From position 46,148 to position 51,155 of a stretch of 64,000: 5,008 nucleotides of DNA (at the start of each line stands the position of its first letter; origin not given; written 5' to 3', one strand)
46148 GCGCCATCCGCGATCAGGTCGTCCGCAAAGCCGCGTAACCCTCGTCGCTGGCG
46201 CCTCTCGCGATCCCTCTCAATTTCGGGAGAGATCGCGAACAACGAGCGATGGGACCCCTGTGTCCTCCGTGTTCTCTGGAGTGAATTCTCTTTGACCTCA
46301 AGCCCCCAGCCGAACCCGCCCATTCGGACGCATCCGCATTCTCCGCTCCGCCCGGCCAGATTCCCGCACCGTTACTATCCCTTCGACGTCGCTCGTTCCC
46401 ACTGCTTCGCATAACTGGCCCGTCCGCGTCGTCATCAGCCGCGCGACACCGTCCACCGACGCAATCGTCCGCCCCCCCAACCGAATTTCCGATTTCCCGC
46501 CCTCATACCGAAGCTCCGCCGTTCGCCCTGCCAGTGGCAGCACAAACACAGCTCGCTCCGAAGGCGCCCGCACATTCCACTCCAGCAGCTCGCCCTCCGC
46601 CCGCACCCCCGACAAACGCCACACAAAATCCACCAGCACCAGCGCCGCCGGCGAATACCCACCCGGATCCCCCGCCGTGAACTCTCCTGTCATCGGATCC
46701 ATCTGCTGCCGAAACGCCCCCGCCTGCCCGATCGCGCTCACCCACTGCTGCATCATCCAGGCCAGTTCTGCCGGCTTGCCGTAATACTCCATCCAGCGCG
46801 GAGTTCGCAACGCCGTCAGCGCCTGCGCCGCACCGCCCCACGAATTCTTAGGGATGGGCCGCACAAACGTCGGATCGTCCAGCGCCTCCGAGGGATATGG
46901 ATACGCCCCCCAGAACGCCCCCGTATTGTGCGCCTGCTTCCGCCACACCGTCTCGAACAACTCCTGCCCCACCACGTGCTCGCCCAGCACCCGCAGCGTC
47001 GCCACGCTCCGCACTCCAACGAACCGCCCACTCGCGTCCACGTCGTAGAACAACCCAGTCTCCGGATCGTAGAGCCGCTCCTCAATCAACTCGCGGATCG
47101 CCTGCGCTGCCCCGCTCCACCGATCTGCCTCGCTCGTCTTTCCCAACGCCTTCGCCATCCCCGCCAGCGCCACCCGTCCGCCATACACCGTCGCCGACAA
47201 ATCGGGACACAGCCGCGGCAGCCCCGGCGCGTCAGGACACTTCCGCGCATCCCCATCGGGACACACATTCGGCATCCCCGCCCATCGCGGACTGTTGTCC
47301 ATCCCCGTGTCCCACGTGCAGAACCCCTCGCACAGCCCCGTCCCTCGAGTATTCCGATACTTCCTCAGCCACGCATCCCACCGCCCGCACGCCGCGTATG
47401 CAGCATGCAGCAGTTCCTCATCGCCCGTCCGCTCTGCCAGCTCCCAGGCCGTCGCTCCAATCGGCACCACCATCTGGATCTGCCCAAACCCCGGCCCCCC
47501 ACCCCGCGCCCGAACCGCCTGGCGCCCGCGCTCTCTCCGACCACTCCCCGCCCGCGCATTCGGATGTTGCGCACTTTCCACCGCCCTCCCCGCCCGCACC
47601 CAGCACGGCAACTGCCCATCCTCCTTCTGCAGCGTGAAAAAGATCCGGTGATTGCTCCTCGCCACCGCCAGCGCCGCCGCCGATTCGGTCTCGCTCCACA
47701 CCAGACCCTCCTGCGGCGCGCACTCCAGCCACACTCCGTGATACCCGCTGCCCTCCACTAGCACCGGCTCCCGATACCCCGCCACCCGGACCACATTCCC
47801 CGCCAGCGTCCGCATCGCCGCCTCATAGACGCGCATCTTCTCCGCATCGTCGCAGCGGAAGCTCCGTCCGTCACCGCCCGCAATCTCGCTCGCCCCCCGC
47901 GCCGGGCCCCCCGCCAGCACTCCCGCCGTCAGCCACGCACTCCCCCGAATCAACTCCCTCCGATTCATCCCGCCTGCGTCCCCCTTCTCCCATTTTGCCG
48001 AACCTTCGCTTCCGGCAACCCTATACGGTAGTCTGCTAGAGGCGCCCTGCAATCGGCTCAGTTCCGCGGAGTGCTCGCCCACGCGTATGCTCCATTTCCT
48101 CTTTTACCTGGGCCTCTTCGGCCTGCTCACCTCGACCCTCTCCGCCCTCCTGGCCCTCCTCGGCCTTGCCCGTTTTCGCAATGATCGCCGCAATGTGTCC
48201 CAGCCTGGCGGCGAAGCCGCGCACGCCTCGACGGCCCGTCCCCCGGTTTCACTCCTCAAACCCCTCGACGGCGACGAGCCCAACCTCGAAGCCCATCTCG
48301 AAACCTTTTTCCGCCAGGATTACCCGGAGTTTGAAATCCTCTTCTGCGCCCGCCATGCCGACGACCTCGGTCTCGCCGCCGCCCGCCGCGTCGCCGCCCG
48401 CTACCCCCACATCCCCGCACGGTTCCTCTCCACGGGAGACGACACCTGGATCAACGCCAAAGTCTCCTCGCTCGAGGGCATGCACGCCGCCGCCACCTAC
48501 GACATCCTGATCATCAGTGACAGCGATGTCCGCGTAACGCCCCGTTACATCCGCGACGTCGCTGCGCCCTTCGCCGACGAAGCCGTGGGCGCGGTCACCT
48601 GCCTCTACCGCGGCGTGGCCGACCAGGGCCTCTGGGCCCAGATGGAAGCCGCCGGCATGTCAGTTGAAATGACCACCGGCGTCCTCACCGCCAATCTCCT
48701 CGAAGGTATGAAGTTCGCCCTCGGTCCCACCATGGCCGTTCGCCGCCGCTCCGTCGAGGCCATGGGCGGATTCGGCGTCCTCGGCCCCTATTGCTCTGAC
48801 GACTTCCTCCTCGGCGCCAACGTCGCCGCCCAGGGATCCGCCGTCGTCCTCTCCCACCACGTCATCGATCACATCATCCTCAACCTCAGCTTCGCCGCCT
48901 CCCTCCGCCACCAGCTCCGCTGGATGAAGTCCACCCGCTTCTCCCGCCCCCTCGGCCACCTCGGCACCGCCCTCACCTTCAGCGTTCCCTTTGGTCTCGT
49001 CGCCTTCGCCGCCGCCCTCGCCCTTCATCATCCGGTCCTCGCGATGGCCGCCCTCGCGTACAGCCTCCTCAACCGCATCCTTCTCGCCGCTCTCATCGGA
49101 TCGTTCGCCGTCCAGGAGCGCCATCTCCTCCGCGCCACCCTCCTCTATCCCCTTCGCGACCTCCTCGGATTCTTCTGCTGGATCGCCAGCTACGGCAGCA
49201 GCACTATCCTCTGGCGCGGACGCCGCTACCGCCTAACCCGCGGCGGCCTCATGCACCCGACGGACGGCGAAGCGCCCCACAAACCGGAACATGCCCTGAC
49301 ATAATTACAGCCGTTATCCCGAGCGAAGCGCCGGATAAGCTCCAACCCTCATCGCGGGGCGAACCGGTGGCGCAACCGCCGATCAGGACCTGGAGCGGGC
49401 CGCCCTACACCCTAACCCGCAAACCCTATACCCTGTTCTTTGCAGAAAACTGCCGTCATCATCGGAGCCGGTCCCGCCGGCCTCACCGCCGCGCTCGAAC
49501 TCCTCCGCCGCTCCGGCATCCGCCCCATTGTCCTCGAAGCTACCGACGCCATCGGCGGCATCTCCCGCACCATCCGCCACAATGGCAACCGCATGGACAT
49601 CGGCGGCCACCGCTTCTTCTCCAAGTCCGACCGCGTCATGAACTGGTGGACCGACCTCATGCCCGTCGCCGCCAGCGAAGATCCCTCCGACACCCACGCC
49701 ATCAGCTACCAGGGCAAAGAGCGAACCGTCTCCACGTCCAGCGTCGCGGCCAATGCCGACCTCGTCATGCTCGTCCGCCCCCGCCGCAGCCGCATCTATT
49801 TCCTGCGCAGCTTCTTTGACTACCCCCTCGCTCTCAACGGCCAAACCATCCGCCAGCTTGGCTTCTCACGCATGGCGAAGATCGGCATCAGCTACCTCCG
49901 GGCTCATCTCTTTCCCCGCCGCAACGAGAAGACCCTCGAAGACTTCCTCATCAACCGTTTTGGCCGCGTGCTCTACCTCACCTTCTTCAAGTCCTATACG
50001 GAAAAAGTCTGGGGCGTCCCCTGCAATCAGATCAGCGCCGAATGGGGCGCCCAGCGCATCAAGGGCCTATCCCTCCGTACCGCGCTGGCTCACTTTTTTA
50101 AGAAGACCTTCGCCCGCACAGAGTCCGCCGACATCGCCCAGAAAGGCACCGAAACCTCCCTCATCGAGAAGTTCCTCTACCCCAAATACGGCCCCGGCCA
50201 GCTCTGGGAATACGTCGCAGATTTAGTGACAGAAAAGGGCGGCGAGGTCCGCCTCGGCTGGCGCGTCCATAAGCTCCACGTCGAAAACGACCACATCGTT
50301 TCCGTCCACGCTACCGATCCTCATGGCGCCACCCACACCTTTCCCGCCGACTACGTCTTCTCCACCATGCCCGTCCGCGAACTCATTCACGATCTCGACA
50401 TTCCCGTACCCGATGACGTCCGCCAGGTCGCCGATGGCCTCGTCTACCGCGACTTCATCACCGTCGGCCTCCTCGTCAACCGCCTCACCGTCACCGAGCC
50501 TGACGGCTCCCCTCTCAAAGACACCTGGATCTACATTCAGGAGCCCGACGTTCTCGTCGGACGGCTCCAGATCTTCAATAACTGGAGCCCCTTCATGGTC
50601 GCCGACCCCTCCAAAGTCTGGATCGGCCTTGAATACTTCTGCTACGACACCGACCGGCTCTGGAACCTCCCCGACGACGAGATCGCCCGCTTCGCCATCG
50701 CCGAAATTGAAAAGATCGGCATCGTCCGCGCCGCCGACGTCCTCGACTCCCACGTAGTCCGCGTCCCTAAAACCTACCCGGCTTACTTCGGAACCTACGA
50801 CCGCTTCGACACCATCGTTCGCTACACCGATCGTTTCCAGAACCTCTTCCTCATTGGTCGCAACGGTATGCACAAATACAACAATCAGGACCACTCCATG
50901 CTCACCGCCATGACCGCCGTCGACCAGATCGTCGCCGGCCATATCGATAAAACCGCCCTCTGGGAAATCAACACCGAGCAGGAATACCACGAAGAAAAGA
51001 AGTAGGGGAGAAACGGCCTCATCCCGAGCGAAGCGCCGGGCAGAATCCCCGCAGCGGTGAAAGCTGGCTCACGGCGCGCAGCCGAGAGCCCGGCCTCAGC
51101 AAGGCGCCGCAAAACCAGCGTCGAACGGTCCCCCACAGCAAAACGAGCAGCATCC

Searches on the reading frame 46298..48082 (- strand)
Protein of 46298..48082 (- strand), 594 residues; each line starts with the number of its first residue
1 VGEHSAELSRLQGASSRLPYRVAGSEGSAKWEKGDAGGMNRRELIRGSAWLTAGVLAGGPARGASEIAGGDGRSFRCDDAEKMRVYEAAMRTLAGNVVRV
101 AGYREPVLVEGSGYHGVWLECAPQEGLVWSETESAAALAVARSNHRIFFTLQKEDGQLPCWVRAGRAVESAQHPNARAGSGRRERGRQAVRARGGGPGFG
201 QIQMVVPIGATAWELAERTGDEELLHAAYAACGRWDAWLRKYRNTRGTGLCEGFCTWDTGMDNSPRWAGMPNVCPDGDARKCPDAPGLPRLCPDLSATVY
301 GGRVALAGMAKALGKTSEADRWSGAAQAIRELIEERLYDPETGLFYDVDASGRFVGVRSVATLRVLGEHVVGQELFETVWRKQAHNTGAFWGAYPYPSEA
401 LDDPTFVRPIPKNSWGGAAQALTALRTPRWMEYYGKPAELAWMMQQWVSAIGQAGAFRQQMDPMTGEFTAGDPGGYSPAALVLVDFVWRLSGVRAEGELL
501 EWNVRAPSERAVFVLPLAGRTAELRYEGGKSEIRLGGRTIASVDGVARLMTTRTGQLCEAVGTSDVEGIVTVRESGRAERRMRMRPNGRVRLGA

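Call 63: search_protein_families(library=pfam, proteins=[window:46298-48082:-], max_evalue=0.00001)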
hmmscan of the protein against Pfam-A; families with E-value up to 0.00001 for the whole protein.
window:46298-48082:- (594 aa): 1 family
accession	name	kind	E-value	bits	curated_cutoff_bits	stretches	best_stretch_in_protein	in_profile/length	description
PF22422.2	MGH1-like_GH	-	2.2e-30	106.9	27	1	140-470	23-349/356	Mannosylglycerate hydrolase MGH1-like glycoside hydrolase domain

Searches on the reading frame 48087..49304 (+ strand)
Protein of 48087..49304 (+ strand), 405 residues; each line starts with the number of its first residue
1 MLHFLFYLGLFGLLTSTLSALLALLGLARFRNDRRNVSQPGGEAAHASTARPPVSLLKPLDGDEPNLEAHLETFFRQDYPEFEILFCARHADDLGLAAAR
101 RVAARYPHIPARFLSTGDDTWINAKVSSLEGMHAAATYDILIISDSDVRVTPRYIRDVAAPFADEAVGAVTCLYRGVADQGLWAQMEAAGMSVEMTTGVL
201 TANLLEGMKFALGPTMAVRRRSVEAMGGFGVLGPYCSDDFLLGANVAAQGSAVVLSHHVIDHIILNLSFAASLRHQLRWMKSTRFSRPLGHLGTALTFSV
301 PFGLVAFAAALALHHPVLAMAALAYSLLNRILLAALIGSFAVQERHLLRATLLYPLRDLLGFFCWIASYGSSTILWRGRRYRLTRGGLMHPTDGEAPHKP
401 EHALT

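Call 63: search_protein_families(library=pfam, proteins=[window:48087-49304:+], max_evalue=0.00001)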
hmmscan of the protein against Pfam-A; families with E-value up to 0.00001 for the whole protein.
window:48087-49304:+ (405 aa): 4 families
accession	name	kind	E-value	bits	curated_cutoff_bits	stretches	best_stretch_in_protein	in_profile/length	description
PF13506.12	Glyco_transf_21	-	2.9e-40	138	21.7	1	107-281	1-174/174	Glycosyl transferase family 21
PF13641.12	Glyco_tranf_2_3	-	5.3e-15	56.5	27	1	64-281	13-229/230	Glycosyltransferase like family 2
PF13632.12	Glyco_trans_2_3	-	8.4e-14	52.3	27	1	142-330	3-195/198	Glycosyl transferase family group 2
PF00535.33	Glycos_transf_2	-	7e-06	26.5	23.3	0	64-223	10-164/168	Glycosyl transferase family 2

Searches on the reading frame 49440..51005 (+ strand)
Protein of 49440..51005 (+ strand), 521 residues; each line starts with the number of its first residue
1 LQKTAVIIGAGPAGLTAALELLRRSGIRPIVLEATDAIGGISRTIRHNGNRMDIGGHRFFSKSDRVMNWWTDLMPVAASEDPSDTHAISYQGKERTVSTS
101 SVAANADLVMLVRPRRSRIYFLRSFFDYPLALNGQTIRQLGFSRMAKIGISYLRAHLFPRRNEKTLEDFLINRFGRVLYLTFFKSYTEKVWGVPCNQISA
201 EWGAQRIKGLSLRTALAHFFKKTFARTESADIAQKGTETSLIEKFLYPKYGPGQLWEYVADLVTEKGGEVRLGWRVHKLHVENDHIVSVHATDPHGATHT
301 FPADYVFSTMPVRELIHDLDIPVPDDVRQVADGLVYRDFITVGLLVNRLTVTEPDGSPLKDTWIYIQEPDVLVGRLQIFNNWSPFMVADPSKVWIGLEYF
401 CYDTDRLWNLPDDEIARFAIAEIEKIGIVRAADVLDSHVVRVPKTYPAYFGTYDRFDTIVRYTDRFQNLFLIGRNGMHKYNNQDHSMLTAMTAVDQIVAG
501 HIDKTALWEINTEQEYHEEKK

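Call 63: search_protein_families(library=pfam, proteins=[window:49440-51005:+], max_evalue=0.00001)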
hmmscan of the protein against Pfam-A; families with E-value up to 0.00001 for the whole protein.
window:49440-51005:+ (521 aa): 3 families
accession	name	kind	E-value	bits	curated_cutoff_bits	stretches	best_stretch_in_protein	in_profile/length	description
PF01593.30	Amino_oxidase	-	9.9e-24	84.8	19.8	1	13-473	2-417/443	Flavin containing amine oxidoreductase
PF13450.12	NAD_binding_8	-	7.2e-13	49.1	21.9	1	7-72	1-67/68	NAD(P)-binding Rossmann-like domain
PF01266.30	DAO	-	2.3e-06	27.8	27.9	0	5-42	2-39/353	FAD dependent oxidoreductase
